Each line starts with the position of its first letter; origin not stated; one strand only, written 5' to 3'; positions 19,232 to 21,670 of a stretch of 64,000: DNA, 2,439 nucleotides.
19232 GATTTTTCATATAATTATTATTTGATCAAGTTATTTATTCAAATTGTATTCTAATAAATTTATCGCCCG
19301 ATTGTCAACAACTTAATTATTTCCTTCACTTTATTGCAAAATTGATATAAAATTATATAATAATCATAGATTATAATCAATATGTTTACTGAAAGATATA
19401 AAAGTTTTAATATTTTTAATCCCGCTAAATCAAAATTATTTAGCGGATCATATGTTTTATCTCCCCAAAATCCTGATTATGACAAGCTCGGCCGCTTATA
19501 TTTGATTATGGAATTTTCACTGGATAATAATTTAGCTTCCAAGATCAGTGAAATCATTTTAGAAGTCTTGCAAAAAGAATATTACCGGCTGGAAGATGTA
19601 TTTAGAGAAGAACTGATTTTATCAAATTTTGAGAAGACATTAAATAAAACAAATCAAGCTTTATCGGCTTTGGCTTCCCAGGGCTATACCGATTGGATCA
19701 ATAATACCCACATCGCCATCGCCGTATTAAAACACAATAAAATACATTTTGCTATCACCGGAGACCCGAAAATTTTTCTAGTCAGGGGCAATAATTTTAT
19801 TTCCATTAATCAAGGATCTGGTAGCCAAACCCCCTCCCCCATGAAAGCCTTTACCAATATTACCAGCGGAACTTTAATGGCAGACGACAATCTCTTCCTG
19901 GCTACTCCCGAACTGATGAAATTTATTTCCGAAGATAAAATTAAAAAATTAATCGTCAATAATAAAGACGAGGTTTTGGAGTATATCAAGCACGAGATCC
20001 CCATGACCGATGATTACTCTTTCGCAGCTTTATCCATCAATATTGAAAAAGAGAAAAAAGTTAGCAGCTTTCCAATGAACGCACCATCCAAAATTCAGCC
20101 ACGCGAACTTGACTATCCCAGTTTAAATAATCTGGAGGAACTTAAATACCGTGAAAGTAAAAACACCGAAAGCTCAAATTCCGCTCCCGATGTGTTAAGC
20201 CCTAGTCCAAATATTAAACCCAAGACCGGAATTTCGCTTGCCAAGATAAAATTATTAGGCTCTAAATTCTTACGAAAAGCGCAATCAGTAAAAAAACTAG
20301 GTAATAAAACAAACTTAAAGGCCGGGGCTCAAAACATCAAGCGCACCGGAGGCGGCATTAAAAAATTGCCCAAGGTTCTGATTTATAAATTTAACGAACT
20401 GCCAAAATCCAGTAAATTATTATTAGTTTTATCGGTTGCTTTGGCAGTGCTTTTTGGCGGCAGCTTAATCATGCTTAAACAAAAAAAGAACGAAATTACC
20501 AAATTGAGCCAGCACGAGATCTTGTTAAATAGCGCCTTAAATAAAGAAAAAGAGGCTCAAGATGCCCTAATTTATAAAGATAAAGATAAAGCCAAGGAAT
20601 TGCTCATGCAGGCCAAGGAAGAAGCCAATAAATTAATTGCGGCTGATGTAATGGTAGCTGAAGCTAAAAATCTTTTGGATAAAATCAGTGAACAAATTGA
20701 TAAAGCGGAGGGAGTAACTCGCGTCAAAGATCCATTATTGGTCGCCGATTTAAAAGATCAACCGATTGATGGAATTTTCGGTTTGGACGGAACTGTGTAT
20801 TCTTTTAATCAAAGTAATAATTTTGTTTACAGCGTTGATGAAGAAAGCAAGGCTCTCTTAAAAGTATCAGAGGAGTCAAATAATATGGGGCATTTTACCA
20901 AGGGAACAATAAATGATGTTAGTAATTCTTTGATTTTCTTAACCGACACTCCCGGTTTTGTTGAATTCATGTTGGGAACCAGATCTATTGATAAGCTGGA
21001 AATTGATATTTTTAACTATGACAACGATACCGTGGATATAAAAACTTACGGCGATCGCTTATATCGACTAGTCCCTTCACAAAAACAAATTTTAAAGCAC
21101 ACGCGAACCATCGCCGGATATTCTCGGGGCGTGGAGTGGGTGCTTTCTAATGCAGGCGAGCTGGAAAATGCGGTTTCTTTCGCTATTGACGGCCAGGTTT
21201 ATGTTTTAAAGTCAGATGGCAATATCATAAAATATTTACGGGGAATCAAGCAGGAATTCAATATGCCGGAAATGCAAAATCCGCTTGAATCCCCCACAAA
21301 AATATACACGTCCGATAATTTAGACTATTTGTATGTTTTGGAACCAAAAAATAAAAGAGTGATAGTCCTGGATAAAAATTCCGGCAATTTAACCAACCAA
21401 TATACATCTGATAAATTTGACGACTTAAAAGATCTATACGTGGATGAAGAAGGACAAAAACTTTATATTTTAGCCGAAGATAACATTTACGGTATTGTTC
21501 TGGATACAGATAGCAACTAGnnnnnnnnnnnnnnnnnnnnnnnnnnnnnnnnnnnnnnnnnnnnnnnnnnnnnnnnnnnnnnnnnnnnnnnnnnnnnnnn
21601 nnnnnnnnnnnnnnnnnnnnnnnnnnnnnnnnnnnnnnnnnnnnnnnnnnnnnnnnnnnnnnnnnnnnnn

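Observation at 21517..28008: Sortase next to a tandem array of three paralogous Cys-rich surface proteins with a non-LPXTG tripartite C-terminal signal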

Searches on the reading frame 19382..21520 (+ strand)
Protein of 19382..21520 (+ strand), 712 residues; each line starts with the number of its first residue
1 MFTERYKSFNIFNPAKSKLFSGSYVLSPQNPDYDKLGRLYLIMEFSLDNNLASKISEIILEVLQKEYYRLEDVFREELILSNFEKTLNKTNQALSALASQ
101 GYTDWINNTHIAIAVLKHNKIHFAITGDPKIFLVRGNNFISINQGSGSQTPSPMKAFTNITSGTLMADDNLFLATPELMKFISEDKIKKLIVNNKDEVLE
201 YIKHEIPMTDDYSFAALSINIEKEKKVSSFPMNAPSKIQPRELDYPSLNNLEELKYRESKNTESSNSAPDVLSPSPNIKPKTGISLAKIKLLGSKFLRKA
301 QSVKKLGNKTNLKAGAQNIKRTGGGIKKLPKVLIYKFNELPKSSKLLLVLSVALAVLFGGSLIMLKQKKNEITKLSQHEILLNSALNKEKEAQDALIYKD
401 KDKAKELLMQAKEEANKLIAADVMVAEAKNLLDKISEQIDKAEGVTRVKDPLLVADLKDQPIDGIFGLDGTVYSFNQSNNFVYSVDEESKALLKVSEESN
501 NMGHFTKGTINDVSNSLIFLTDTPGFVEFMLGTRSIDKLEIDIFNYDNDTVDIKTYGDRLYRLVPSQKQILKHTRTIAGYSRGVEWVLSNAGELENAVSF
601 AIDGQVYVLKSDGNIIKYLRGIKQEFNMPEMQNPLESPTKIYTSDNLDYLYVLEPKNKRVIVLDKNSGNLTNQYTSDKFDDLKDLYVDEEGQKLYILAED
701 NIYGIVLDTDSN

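Call 4: search_protein_families(library=ncbifam, proteins=[window:19382-21520:+], max_evalue=1)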
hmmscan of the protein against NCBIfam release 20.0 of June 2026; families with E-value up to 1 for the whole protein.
window:19382-21520:+ (712 aa): 5 families
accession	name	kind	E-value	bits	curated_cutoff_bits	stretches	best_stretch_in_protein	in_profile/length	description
NF035926.1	scyF_NHL_VPEP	equivalog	0.0022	17.2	350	1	599-674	71-139/376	scytonemin biosynthesis PEP-CTERM protein ScyF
TIGR03866.1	PQQ_ABC_repeats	subfamily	0.0068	15.5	287.3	1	632-711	37-114/310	PQQ-dependent catabolism-associated beta-propeller protein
TIGR02912.1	sulfite_red_C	equivalog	0.072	12.1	324.1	1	177-208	244-275/314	sulfite reductase subunit C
NF006256.0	PRK08404.1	equivalog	0.13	12.4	107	1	379-444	2-63/103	V-type ATP synthase subunit H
NF033484.1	Stp1_PP2C_phos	equivalog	0.3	10.6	230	0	57-142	44-125/232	Stp1/IreP family PP2C-type Ser/Thr phosphatase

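Call 5: search_protein_families(library=pfam, proteins=[window:19382-21520:+], max_evalue=1)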
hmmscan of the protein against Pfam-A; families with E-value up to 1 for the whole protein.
window:19382-21520:+ (712 aa): 2 families
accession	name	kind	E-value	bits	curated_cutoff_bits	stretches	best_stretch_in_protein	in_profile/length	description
PF00481.26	PP2C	-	0.15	12.2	20.3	1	72-140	74-133/255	Protein phosphatase 2C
PF11011.13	DUF2849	-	0.52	11.5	22.5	0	390-429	24-63/86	Protein of unknown function (DUF2849)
